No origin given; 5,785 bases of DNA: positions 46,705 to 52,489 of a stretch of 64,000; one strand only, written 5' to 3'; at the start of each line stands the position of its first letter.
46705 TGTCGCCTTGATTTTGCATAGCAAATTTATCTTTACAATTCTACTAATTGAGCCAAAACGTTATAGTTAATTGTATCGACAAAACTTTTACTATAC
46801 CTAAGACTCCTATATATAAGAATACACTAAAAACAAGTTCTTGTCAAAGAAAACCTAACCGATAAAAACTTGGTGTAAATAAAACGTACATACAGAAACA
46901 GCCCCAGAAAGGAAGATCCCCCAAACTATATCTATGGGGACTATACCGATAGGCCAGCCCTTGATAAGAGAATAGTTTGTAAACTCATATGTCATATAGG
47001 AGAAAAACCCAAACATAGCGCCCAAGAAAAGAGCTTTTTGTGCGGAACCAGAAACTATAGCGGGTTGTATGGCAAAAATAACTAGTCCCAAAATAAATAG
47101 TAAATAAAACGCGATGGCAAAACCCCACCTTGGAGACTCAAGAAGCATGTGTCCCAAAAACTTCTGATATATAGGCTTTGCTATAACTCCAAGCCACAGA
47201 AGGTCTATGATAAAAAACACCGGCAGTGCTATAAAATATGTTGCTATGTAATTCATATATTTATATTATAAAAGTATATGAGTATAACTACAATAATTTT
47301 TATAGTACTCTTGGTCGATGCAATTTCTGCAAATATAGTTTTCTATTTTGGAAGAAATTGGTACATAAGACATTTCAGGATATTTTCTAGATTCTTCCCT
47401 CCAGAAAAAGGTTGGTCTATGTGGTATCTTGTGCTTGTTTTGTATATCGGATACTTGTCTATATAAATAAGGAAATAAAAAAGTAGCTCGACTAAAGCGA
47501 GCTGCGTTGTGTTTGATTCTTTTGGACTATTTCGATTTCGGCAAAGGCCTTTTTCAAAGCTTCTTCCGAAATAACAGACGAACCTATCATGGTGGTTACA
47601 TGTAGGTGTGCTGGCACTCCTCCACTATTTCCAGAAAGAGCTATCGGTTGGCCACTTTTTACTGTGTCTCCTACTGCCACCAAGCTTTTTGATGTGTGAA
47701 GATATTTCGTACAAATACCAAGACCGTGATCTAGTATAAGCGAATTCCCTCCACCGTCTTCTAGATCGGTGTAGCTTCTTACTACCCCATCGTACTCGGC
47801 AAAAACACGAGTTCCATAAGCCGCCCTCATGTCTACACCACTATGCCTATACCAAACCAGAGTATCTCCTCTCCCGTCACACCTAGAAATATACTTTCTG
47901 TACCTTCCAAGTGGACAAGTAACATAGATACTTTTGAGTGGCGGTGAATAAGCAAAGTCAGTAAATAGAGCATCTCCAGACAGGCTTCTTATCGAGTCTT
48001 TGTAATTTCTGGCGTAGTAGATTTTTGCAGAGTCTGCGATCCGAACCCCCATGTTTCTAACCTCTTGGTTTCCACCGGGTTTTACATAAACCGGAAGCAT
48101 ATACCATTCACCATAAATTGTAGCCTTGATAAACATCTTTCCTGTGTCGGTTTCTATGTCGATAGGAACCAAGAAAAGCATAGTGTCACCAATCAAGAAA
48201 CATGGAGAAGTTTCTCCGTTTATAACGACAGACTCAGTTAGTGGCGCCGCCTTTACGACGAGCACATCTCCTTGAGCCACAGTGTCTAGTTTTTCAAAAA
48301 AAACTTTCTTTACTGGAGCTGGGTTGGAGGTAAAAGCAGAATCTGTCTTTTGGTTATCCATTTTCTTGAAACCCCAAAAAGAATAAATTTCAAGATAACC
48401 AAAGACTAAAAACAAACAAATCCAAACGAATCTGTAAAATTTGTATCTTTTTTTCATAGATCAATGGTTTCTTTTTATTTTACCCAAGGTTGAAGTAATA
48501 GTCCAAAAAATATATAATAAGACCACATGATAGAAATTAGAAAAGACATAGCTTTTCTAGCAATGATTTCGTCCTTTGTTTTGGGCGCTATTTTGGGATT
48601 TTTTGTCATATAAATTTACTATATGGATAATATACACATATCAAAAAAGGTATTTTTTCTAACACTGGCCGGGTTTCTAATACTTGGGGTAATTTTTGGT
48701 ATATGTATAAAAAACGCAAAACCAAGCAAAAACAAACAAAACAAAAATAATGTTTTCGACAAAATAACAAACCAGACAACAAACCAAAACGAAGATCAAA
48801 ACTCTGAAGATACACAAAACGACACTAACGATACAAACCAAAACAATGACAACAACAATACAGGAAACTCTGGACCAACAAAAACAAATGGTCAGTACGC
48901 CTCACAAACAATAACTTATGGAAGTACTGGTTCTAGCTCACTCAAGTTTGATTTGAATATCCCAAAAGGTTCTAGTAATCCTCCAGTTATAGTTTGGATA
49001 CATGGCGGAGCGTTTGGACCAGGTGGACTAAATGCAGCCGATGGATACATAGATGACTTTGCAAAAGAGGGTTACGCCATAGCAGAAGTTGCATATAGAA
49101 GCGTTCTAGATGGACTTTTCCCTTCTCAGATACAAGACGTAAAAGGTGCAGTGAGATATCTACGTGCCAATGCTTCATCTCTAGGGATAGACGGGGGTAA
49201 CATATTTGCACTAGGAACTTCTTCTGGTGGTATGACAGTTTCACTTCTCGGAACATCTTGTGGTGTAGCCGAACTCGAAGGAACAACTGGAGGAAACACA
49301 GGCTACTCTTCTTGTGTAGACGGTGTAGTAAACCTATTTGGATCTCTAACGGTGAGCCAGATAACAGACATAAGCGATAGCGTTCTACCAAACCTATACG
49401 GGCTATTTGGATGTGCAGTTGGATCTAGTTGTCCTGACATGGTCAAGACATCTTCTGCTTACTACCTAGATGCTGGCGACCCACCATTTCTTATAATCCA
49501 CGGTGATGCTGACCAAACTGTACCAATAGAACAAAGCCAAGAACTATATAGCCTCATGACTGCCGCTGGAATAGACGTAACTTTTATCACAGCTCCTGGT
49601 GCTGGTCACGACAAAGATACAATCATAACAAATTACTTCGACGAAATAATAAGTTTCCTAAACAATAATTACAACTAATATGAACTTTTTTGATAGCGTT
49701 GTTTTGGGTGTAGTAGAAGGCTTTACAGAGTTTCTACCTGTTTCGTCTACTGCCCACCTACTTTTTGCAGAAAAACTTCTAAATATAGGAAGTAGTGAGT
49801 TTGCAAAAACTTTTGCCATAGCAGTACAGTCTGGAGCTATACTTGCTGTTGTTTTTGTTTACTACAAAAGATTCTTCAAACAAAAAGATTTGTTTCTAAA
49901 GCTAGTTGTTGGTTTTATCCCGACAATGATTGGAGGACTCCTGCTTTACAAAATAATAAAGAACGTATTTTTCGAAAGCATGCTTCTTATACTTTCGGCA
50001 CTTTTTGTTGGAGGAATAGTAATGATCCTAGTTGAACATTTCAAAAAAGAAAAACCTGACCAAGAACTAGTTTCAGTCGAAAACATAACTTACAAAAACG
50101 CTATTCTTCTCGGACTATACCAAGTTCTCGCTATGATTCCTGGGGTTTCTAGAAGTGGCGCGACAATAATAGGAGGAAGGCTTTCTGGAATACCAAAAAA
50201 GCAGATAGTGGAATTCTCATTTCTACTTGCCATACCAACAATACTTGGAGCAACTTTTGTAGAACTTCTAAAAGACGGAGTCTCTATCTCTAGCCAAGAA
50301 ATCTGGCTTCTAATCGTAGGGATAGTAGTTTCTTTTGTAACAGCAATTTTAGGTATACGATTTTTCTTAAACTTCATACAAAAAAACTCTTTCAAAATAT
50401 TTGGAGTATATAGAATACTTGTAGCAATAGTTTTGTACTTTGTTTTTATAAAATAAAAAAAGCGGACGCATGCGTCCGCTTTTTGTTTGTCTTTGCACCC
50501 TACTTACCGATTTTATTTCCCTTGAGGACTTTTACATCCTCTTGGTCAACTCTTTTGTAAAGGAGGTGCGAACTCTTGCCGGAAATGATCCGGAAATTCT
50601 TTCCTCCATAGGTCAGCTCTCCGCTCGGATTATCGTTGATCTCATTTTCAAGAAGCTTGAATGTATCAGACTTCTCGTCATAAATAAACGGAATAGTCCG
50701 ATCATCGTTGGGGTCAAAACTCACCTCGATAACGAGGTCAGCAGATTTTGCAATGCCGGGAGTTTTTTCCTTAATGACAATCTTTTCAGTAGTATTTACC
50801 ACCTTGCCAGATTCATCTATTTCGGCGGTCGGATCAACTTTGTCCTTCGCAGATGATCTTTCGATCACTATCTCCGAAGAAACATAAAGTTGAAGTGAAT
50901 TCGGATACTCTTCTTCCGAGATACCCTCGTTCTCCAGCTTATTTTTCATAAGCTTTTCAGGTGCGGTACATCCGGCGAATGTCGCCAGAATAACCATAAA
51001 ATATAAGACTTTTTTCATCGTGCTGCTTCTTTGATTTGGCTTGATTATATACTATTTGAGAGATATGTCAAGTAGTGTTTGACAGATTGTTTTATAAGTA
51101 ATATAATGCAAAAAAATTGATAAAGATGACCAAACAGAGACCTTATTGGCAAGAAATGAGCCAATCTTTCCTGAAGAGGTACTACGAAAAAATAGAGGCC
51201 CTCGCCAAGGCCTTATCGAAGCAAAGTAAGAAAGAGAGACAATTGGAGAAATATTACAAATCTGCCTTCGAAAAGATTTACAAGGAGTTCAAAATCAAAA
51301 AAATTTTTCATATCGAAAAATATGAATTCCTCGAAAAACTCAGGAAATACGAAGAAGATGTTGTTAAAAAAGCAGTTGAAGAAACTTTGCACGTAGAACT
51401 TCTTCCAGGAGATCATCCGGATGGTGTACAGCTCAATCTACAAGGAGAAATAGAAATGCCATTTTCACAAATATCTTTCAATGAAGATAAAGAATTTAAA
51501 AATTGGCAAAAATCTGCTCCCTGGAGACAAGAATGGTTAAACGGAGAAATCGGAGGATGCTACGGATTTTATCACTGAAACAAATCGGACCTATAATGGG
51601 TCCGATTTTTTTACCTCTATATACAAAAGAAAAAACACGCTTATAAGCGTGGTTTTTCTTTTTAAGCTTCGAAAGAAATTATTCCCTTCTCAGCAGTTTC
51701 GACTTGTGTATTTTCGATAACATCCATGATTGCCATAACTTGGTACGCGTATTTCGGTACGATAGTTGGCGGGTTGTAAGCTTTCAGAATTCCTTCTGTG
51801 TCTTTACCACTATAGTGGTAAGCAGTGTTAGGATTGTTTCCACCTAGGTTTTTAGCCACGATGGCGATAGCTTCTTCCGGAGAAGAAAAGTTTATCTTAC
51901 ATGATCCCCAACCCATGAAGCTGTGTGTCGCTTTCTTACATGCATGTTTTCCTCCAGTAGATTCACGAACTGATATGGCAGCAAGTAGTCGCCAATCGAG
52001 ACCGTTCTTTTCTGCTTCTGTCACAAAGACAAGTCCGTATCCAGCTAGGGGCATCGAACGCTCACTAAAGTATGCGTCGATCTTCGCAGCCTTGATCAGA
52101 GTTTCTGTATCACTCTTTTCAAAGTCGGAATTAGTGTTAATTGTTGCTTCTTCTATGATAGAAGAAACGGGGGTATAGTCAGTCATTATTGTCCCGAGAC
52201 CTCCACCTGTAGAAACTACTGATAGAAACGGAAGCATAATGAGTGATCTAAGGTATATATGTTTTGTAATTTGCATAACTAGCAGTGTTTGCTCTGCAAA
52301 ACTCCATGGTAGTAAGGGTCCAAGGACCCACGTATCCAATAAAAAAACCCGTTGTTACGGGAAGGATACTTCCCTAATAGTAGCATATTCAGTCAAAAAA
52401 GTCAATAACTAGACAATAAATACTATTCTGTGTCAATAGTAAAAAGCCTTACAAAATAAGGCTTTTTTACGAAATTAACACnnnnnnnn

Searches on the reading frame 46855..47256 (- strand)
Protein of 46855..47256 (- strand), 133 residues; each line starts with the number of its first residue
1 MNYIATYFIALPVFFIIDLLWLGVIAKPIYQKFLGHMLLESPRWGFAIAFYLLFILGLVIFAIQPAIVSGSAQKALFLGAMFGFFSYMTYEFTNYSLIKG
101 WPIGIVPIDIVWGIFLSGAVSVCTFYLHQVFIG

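Call 45: search_protein_families(library=pfam, proteins=[window:46855-47256:-], max_evalue=0.001)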
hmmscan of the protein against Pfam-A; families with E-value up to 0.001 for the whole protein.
window:46855-47256:- (133 aa): 1 family
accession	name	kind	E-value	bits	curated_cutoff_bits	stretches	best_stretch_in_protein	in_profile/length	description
PF09945.14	DUF2177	-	2.6e-41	141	26.9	1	3-125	1-123/124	Predicted membrane protein (DUF2177)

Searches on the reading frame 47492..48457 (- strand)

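Call 45: search_protein_families(library=pfam, proteins=[window:47492-48457:-], max_evalue=0.001)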
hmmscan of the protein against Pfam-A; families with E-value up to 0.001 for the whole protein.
window:47492-48457:- (321 aa): 1 family
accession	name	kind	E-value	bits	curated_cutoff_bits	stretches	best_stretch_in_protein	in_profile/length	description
PF01551.29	Peptidase_M23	-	2.6e-20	72.8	28.7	1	204-291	2-89/96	Peptidase family M23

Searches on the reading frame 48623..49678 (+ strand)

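Call 45: search_protein_families(library=pfam, proteins=[window:48623-49678:+], max_evalue=0.001)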
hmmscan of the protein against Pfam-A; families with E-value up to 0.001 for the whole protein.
window:48623-49678:+ (351 aa): 6 families
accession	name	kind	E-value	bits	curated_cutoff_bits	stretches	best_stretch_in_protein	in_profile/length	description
PF20434.5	BD-FAE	-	2.3e-44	151.9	26.8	1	110-310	2-213/215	BD-FAE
PF07859.19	Abhydrolase_3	-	1e-11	45.5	25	1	123-204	1-83/210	alpha/beta hydrolase fold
PF00326.27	Peptidase_S9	-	4.7e-11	43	22.6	1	275-349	131-209/213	Prolyl oligopeptidase family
PF00135.34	COesterase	-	3.1e-06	26.8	27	1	106-212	85-203/515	Carboxylesterase family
PF12146.15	Hydrolase_4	-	2e-05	24.5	27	0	288-330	193-233/239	Serine aminopeptidase, S33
PF02230.22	Abhydrolase_2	-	0.00084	19.7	23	0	265-333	133-203/217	Phospholipase/Carboxylesterase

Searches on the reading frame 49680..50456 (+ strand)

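Call 45: search_protein_families(library=pfam, proteins=[window:49680-50456:+], max_evalue=0.001)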
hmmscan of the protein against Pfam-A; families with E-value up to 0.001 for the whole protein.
window:49680-50456:+ (258 aa): 1 family
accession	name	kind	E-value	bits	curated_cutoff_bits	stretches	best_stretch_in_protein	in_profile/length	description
PF02673.24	BacA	-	2e-72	244.4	33.4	1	7-251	2-257/257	Bacitracin resistance protein BacA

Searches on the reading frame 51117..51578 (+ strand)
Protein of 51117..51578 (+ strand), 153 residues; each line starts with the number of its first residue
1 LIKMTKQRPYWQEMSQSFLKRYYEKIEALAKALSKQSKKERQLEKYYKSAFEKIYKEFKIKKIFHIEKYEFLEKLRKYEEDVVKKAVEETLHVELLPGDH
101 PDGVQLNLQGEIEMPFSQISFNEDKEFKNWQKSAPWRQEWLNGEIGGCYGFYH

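Call 45: search_protein_families(library=pfam, proteins=[window:51117-51578:+], max_evalue=0.001)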
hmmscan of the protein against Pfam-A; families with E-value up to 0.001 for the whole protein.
window:51117-51578:+ (153 aa): 0 families
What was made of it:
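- Tried and rejected: The NrdR-sized ORF 51117-51578 has no Pfam hit (call 45).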

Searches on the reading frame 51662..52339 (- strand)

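Call 45: search_protein_families(library=pfam, proteins=[window:51662-52339:-], max_evalue=0.001)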
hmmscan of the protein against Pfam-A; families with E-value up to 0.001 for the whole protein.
window:51662-52339:- (225 aa): 1 family
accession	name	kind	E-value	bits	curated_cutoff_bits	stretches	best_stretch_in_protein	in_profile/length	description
PF01832.25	Glucosaminidase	-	0.0005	21.2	30.2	1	105-207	4-120/123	Mannosyl-glycoprotein endo-beta-N-acetylglucosaminidase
